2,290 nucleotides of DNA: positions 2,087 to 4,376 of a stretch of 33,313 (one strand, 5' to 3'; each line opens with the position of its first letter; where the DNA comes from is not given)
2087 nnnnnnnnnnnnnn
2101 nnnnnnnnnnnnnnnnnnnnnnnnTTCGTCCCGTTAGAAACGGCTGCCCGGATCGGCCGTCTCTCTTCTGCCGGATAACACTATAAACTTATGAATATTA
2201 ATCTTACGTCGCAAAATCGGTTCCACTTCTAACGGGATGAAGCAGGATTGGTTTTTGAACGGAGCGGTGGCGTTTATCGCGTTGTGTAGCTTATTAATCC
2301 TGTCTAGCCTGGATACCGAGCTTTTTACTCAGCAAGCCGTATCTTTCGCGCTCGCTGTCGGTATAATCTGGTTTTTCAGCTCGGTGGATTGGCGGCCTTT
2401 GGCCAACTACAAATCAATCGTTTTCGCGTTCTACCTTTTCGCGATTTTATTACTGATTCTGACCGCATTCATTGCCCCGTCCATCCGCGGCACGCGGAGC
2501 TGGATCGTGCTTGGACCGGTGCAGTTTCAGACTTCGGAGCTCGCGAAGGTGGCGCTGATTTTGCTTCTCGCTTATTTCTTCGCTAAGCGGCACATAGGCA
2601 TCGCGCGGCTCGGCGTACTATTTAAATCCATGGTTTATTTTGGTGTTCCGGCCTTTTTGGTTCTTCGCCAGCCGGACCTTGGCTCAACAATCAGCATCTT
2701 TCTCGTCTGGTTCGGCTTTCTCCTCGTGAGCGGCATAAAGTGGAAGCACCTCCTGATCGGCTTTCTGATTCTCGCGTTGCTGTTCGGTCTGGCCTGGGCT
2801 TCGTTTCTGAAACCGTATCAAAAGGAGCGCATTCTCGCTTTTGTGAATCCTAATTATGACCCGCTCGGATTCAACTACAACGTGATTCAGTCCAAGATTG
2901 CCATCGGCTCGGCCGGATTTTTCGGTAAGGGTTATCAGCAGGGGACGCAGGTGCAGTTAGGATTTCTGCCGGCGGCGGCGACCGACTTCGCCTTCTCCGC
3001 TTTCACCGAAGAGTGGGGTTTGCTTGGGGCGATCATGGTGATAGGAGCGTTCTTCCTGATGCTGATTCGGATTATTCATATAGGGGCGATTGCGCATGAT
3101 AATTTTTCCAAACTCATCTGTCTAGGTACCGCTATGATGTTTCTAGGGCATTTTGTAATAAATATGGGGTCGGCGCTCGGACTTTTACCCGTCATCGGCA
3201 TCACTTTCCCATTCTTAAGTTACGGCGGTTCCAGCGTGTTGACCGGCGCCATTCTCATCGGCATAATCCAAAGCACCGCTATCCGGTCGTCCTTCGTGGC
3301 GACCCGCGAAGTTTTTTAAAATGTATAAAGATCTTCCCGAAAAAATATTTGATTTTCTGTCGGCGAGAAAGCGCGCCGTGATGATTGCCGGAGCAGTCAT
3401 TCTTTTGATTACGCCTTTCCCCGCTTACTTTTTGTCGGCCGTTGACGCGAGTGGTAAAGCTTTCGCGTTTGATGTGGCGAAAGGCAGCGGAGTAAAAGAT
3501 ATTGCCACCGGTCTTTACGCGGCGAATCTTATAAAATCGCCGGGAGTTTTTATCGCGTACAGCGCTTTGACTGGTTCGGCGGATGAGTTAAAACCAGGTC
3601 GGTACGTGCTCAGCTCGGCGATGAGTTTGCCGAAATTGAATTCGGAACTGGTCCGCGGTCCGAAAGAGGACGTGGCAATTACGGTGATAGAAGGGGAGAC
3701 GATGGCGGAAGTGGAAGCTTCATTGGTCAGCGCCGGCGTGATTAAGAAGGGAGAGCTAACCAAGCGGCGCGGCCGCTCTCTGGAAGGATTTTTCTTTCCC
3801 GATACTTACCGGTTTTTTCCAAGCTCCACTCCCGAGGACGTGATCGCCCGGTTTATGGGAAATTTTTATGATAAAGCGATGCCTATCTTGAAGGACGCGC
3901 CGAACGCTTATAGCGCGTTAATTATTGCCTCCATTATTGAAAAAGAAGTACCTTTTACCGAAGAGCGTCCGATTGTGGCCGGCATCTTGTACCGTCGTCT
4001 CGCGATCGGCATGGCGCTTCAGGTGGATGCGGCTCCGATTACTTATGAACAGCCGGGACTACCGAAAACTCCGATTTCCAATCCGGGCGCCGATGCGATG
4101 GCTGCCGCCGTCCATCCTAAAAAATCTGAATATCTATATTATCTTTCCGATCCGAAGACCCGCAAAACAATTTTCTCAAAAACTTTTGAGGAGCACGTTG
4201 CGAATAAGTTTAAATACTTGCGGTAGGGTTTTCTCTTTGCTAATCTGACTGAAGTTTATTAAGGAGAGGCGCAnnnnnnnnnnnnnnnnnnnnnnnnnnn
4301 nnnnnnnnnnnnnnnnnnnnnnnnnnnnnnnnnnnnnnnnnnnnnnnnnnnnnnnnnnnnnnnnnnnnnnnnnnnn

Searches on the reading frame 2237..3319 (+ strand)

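Call 7: search_protein_families(library=pfam, proteins=[window:2237-3319:+])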
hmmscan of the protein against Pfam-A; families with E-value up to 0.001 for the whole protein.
window:2237-3319:+ (360 aa): 1 family
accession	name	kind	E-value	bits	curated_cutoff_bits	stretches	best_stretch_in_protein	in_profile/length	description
PF01098.24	FTSW_RODA_SPOVE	-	8.1e-83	278.8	26.4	1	7-347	10-350/356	Cell cycle protein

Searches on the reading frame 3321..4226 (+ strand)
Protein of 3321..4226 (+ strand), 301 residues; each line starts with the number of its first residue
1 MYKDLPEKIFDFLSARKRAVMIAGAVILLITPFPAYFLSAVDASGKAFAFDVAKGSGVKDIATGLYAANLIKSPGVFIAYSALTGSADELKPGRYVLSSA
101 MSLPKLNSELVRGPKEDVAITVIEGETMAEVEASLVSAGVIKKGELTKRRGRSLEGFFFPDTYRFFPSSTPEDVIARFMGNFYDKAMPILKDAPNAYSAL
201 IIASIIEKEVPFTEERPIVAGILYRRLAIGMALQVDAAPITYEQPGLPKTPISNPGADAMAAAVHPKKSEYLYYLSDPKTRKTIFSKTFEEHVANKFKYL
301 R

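Call 7: search_protein_families(library=pfam, proteins=[window:3321-4226:+])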
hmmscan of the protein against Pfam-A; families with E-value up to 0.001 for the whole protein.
window:3321-4226:+ (301 aa): 1 family
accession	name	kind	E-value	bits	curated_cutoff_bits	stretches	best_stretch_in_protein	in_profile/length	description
PF02618.21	YceG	-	1.2e-60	205.8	32.4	2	50-238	1-194/275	YceG-like family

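Call 69: find_encoding_contigs(protein=window:3321-4226:+, flank=2500, max_places=10)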
Protein window:3321-4226:+ (301 aa): 5 contigs read that carry it; 2 places shown.
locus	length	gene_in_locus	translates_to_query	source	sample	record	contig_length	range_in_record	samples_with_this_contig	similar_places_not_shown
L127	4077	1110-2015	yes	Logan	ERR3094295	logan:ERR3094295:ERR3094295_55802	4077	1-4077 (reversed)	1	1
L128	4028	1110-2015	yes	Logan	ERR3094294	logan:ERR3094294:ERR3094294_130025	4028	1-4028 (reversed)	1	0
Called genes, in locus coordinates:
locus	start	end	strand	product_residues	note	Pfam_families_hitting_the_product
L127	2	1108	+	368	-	?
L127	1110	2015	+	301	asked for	PF02618:YceG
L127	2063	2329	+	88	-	-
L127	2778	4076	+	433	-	?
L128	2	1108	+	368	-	?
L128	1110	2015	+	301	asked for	PF02618:YceG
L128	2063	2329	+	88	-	-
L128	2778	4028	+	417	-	?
